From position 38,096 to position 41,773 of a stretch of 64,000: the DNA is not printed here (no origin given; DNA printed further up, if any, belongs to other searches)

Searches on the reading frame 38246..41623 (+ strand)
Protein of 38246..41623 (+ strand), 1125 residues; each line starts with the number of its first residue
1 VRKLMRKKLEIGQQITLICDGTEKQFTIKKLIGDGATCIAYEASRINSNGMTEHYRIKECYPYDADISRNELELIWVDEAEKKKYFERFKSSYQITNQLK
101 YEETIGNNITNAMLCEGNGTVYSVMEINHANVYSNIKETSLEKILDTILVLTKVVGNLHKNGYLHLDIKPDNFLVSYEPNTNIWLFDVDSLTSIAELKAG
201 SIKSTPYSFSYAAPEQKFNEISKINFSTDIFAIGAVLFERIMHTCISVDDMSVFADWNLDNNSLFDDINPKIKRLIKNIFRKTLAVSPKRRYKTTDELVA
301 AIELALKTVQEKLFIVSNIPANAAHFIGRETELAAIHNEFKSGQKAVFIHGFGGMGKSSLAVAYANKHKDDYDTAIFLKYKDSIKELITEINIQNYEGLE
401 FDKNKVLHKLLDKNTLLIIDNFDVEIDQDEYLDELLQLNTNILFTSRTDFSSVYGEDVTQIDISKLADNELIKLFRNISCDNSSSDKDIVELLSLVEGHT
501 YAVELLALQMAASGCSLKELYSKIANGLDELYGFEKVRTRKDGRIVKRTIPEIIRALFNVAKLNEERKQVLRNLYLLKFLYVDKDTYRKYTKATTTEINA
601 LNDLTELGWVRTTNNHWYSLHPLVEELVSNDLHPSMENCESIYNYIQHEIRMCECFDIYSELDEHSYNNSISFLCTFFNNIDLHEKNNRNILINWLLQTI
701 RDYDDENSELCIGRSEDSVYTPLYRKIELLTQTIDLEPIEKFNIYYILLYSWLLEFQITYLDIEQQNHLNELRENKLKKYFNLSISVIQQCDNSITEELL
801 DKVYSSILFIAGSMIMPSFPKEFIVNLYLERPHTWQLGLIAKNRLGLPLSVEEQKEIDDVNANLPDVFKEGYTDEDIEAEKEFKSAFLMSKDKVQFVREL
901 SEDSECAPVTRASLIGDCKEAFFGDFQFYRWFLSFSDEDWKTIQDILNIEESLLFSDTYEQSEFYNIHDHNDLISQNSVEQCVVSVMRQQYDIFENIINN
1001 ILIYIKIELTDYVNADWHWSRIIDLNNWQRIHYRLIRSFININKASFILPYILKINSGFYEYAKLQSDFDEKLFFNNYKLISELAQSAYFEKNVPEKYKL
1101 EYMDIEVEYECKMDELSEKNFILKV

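Call 68: search_protein_families(library=padloc, proteins=[window:38246-41623:+], max_evalue=0.00001)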
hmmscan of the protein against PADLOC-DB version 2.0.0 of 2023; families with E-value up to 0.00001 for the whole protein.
window:38246-41623:+ (1125 aa): 26 families (the best 25 are shown)
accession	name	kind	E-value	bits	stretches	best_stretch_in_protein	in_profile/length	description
PDLC04047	PD-T4-6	-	1.1e-18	65.4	1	23-309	9-276/327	-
PDLC04042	PD-T4-6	-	1.4e-17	62.3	1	25-310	10-277/292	-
PDLC04054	PD-T4-6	-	1.3e-15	55.7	1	78-308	46-276/347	-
PDLC04053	PD-T4-6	-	1e-14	52.8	1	65-313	31-279/311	-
PDLC04060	PD-T4-6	-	5.3e-14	50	1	76-321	42-284/486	-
PDLC04057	PD-T4-6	-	1.7e-13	48.4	1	81-310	47-275/443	-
PDLC03920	MkoA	-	1.8e-13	47.7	1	137-312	117-284/1112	-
PDLC04039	PD-T4-6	-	3.3e-13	47.5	1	79-309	51-279/458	-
PDLC04138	mad6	-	1.5e-12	45.3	1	23-323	50-331/659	mads_6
PDLC04043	PD-T4-6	-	1.3e-11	42.3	1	44-310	21-282/452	-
PDLC04048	PD-T4-6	-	2.5e-11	41.5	1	46-307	18-274/354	-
PDLC04044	PD-T4-6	-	4.1e-11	40.6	1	140-313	136-300/372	-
PDLC04045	PD-T4-6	-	4.6e-11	40.3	1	135-310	135-303/350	-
PDLC03921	MkoA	-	5.8e-10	35.5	0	104-190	551-634/1607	-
PDLC04061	PD-T4-6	-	1.4e-09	36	1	114-312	88-290/510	-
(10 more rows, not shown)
